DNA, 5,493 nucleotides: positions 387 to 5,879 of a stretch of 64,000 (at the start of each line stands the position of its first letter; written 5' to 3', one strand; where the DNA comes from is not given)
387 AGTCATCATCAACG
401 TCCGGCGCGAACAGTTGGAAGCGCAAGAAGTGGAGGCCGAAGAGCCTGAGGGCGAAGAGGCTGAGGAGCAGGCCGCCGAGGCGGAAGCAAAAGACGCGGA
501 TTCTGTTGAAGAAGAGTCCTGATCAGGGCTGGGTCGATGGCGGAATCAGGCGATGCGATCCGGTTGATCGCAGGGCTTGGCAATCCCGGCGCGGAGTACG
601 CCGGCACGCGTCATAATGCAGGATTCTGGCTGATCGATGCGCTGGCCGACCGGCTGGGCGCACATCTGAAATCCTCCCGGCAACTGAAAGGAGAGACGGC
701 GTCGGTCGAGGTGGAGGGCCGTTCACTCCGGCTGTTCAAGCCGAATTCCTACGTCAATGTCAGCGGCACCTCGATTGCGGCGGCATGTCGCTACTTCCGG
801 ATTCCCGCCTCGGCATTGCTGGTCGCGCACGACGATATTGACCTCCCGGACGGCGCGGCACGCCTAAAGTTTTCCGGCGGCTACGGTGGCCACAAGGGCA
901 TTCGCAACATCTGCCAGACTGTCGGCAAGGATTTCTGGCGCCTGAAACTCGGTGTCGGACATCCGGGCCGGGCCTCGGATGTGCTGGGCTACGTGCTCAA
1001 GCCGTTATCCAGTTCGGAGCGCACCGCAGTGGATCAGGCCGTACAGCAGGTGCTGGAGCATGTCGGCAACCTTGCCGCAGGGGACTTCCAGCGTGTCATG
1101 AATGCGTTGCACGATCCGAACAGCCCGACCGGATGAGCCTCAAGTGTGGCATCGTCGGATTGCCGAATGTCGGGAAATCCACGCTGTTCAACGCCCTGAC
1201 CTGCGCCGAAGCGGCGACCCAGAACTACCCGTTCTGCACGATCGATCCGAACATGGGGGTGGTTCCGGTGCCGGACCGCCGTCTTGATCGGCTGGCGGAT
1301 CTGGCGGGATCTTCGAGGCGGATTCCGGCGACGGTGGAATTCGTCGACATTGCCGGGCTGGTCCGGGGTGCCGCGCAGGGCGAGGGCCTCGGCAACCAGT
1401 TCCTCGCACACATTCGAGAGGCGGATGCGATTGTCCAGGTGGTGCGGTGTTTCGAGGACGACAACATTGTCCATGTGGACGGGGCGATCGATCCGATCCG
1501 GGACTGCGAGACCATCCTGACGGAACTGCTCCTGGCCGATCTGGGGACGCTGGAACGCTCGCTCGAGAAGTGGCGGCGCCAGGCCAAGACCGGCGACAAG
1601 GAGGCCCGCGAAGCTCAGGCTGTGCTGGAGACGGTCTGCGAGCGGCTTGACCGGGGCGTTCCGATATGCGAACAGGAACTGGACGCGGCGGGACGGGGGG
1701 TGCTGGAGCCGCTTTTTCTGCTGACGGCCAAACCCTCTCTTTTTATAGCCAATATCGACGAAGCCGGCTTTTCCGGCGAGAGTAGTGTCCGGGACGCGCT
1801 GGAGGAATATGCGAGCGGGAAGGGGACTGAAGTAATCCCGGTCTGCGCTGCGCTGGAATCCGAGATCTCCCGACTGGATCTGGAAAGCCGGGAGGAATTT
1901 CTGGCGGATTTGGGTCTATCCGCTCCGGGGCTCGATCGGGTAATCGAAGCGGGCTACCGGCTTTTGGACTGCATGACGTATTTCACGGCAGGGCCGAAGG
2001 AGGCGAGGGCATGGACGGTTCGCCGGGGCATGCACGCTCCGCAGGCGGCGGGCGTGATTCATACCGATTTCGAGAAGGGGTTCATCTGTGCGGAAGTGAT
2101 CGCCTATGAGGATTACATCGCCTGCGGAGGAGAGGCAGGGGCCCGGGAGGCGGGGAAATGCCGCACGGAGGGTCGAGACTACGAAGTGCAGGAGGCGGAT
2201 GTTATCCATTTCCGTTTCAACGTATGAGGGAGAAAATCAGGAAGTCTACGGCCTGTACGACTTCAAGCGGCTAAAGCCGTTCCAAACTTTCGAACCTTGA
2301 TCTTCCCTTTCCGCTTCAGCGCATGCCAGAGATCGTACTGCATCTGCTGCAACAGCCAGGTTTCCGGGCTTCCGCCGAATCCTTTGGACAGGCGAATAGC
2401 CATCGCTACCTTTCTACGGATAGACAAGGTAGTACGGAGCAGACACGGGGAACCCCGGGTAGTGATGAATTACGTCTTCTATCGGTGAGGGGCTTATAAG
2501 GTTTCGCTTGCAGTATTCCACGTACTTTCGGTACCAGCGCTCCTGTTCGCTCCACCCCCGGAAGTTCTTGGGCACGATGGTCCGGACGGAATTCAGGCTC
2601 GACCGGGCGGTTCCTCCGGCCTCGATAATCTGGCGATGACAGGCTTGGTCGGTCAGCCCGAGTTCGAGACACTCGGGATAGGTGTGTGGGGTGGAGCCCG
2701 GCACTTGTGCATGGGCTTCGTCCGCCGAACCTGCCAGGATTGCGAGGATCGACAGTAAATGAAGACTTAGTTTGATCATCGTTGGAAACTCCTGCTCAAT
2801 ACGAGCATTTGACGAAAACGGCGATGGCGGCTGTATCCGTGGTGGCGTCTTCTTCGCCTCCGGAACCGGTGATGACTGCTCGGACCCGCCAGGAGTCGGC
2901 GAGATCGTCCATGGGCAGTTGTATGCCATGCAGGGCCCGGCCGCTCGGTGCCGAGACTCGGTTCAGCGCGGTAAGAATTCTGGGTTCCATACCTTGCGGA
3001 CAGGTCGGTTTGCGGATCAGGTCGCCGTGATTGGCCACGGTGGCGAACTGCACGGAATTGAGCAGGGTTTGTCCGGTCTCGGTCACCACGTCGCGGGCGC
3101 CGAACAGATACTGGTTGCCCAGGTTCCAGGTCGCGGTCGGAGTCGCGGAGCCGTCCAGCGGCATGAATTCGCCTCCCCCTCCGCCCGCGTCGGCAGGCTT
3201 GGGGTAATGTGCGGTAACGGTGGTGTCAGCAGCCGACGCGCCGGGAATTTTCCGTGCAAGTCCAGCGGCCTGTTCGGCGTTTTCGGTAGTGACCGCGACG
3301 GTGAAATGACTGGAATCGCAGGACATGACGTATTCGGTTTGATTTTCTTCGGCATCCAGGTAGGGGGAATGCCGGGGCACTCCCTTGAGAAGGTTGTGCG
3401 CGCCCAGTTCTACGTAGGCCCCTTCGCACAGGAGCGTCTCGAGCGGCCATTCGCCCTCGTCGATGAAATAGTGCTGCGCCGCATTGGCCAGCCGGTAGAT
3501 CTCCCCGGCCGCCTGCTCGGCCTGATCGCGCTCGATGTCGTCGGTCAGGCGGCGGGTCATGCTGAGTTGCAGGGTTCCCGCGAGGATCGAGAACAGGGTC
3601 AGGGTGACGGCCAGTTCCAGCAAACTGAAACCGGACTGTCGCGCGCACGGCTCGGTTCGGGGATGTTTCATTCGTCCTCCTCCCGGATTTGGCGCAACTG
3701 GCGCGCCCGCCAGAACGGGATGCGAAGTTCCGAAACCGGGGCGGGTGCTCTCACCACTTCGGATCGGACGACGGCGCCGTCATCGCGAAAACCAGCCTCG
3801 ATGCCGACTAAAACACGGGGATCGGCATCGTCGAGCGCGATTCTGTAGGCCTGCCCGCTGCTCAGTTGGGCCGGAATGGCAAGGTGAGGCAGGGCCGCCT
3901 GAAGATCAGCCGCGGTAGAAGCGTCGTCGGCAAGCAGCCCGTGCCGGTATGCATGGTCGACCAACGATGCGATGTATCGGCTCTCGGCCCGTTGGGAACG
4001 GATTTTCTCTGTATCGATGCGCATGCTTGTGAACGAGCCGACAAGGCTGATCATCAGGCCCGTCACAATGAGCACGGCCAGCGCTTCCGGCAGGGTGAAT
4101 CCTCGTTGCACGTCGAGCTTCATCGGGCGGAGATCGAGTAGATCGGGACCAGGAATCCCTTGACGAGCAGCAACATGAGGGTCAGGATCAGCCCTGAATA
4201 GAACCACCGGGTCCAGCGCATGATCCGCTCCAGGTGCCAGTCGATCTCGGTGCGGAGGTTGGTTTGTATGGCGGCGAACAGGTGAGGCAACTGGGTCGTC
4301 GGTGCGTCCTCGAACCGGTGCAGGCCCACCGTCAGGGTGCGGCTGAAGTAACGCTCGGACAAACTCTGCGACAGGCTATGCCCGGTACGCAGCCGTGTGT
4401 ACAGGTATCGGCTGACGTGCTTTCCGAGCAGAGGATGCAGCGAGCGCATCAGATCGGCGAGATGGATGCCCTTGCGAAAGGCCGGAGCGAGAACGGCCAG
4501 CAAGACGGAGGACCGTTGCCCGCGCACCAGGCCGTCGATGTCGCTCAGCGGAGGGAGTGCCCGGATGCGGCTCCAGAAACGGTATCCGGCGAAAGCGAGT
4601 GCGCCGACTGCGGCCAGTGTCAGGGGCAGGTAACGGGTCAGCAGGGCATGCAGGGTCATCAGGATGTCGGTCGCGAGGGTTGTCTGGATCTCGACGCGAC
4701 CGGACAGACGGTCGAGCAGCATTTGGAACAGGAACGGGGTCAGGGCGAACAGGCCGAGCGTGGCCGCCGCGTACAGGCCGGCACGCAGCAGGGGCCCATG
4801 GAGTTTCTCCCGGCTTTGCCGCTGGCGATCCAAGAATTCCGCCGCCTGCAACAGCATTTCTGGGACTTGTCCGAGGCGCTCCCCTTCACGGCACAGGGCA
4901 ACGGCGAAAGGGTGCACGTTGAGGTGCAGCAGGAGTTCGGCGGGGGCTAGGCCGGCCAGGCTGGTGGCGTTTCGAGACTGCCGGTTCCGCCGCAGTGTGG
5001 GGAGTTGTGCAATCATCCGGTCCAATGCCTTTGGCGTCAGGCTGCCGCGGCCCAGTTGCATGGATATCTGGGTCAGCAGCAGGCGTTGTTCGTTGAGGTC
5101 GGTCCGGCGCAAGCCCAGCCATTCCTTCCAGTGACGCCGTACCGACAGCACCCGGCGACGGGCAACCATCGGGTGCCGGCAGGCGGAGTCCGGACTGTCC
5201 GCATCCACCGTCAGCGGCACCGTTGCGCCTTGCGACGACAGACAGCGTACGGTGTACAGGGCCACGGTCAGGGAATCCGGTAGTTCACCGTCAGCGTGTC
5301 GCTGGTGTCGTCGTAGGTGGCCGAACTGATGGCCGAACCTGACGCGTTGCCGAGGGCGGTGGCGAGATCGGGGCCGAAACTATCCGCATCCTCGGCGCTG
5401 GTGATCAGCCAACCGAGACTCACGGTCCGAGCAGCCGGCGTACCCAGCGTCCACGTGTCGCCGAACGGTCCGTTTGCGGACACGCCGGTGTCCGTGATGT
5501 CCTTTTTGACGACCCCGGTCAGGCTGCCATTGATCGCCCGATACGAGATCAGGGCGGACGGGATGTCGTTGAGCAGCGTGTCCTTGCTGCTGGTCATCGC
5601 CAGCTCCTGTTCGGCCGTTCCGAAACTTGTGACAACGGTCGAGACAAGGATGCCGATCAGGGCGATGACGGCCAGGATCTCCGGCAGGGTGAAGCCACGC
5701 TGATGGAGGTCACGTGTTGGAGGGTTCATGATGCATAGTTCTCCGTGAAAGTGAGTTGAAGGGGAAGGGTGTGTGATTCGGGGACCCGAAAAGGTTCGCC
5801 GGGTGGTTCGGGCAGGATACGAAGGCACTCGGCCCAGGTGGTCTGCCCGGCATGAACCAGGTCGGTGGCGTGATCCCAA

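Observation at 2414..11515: Compact 11-gene type IVb-pilus-like operon with TCP/BFP gene order in a chromosomal housekeeping context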

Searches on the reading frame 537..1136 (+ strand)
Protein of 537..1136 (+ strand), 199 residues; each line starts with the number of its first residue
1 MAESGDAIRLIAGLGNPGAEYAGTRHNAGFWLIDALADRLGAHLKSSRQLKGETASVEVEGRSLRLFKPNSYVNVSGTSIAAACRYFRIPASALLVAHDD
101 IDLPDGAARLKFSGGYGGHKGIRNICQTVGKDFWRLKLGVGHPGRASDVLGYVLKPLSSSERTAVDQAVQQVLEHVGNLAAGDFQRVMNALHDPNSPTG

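Call 10: search_protein_families(library=pfam, max_evalue=1, proteins=[window:537-1136:+])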
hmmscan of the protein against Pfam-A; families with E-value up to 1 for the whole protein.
window:537-1136:+ (199 aa): 3 families
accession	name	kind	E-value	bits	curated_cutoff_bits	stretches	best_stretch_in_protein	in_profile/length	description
PF01195.25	Pept_tRNA_hydro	-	2.6e-56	190.8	27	1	10-192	1-183/183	Peptidyl-tRNA hydrolase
PF05225.22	HTH_psq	-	0.26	11.5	20.4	1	76-95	14-34/45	helix-turn-helix, Psq domain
PF15208.11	Rab15_effector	-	0.32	10.7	27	1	122-172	152-202/240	Rab15 effector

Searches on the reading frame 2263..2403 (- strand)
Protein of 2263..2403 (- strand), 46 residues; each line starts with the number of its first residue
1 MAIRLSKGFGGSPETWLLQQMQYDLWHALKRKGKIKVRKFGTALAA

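Call 114: search_protein_families(library=ncbifam, max_evalue=0.01, proteins=[window:2263-2403:-])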
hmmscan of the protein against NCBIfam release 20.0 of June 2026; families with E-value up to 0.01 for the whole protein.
window:2263-2403:- (46 aa): 1 family
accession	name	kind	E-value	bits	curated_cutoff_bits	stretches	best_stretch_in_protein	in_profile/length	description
TIGR02607.1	antidote_HigA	equivalog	7.7e-08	32.1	47.7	1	1-30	51-80/81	HigA family addiction module antitoxin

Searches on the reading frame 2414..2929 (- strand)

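Call 10: search_protein_families(library=pfam, max_evalue=1, proteins=[window:2414-2929:-])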
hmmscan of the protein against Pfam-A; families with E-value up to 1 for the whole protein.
window:2414-2929:- (171 aa): 1 family
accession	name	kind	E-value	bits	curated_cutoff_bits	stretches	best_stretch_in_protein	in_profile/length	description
PF15062.11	ARL6IP6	-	0.013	16.1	27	1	30-67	51-86/86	Haemopoietic lineage transmembrane helix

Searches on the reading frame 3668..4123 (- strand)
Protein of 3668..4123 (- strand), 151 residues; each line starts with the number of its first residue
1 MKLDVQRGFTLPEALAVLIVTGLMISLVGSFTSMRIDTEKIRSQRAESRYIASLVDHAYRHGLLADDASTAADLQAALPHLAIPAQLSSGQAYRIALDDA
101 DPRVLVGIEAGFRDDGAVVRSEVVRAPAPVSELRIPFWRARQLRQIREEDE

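Call 6: search_protein_families(library=pfam, max_evalue=0.1, proteins=[window:3668-4123:-])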
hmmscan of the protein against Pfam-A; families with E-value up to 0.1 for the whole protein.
window:3668-4123:- (151 aa): 1 family
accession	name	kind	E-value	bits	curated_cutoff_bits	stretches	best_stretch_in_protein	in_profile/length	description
PF07963.17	N_methyl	-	0.0009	19.2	21.2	1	6-28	4-26/27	Prokaryotic N-terminal methylation motif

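Call 7: search_protein_families(library=ncbifam, max_evalue=0.1, proteins=[window:3668-4123:-])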
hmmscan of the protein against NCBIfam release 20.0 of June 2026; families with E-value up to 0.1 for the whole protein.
window:3668-4123:- (151 aa): 6 families
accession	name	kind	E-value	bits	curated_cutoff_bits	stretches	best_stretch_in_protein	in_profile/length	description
TIGR01708.2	typeII_sec_gspH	equivalog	0.00073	19.6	80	1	6-45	1-40/169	type II secretion system minor pseudopilin GspH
TIGR02532.1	IV_pilin_GFxxxE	domain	0.0013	18.5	16.3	1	6-28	1-23/24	prepilin-type N-terminal cleavage/methylation domain-containing protein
TIGR01710.1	typeII_sec_gspG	equivalog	0.0016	18.5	88.85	1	7-52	1-46/134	type II secretion system major pseudopilin GspG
NF041002.1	pilin_ComGF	equivalog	0.0027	17.9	80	1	6-50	1-45/139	competence type IV pilus minor pilin ComGF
NF041013.1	T4P_ComGE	equivalog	0.0068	16.5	49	1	7-45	4-43/83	competence type IV pilus minor pilin ComGE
NF040982.1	ComGD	equivalog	0.054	13.9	70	1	6-30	1-25/139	competence type IV pilus minor pilin ComGD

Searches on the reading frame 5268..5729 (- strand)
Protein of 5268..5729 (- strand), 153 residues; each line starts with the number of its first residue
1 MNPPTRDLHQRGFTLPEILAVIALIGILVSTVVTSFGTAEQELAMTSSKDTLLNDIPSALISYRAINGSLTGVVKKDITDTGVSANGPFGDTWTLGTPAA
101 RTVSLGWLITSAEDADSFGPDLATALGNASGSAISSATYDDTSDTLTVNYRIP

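Call 6: search_protein_families(library=pfam, max_evalue=0.1, proteins=[window:5268-5729:-])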
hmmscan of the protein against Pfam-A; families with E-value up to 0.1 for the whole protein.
window:5268-5729:- (153 aa): 1 family
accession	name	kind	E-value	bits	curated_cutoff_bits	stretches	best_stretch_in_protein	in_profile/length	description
PF07963.17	N_methyl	-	4.6e-06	26.4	21.2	1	9-32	3-26/27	Prokaryotic N-terminal methylation motif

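Call 7: search_protein_families(library=ncbifam, max_evalue=0.1, proteins=[window:5268-5729:-])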
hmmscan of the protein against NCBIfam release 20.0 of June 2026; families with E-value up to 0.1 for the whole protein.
window:5268-5729:- (153 aa): 9 families
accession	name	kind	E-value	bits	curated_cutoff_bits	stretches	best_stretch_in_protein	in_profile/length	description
TIGR01708.2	typeII_sec_gspH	equivalog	1.6e-08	34.7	80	1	10-56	1-47/169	type II secretion system minor pseudopilin GspH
TIGR02532.1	IV_pilin_GFxxxE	domain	1e-07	31.5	16.3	1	10-32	1-23/24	prepilin-type N-terminal cleavage/methylation domain-containing protein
TIGR01710.1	typeII_sec_gspG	equivalog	2.6e-05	24.3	88.85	1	11-69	1-58/134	type II secretion system major pseudopilin GspG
NF041013.1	T4P_ComGE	equivalog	8.8e-05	22.5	49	1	11-68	4-61/83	competence type IV pilus minor pilin ComGE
NF007862.0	PRK10574.1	equivalog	0.00097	19.3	138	1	9-51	3-45/145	prepilin peptidase-dependent pilin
TIGR02596.1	TIGR02596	subfamily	0.0046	17.1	70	1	13-59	1-47/196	Verru_Chthon cassette protein D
NF041775.1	typeIV_PilA_Myxo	equivalog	0.0082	16.1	400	1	10-36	10-36/214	type IV pilin protein PilA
NF007800.0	PRK10506.1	equivalog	0.033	14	158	1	9-51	7-49/163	prepilin peptidase-dependent protein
NF040982.1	ComGD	equivalog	0.065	13.6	70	1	10-43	1-34/139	competence type IV pilus minor pilin ComGD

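Call 108: search_solved_structures(query=A12, max_evalue=1)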
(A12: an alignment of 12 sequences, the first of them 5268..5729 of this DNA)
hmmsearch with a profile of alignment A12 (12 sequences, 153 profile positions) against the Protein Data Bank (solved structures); distinct sequences matched with E-value up to 1: 22.
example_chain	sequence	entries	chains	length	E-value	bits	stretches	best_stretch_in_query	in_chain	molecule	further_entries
7tgg_A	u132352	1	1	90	7.7e-09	38.9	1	7-72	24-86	Geopilin domain 1 protein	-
9egp_A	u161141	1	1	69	1.1e-07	35.3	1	7-66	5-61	Geopilin domain 1 protein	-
9laa_A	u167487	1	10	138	2.6e-07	34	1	1-33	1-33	Type IV pilin protein PilA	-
2m7g_A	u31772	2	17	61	9.9e-07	32.1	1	13-72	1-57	Geopilin domain 1 protein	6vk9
6xxd_A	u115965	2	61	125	3.2e-06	30.4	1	13-108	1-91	PilA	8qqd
5kua_A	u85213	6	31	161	8.6e-06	29.1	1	13-76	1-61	pilin | Neisseria meningitidis PilE variant SB-GATDH | Neisseria meningitidis PilE, SB-DATDH variant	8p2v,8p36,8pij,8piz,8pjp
8p3b_A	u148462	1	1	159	9.1e-06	29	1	13-74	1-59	Fimbrial protein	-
2hi2_A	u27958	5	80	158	1.2e-05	28.5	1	13-72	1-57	Fimbrial protein | PilA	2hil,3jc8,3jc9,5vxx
1ay2_A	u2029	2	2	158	1.8e-05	28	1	13-70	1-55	TYPE 4 PILIN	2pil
1oqw_A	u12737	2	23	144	1.9e-05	27.9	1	13-76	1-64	Fimbrial protein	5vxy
9lab_B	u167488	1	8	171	5.7e-05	26.4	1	8-32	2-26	MSHA major pilin subunit MshA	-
8tob_GA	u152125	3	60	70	6.7e-05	26.2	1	14-51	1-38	Fimbrial protein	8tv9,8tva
5wda_A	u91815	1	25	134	0.00025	24.3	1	13-44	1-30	General secretion pathway protein G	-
8tj2_C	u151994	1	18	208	0.00028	24.1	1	13-45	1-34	Type IV major pilin protein PilA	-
3sok_A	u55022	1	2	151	0.00042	23.6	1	13-38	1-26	Fimbrial protein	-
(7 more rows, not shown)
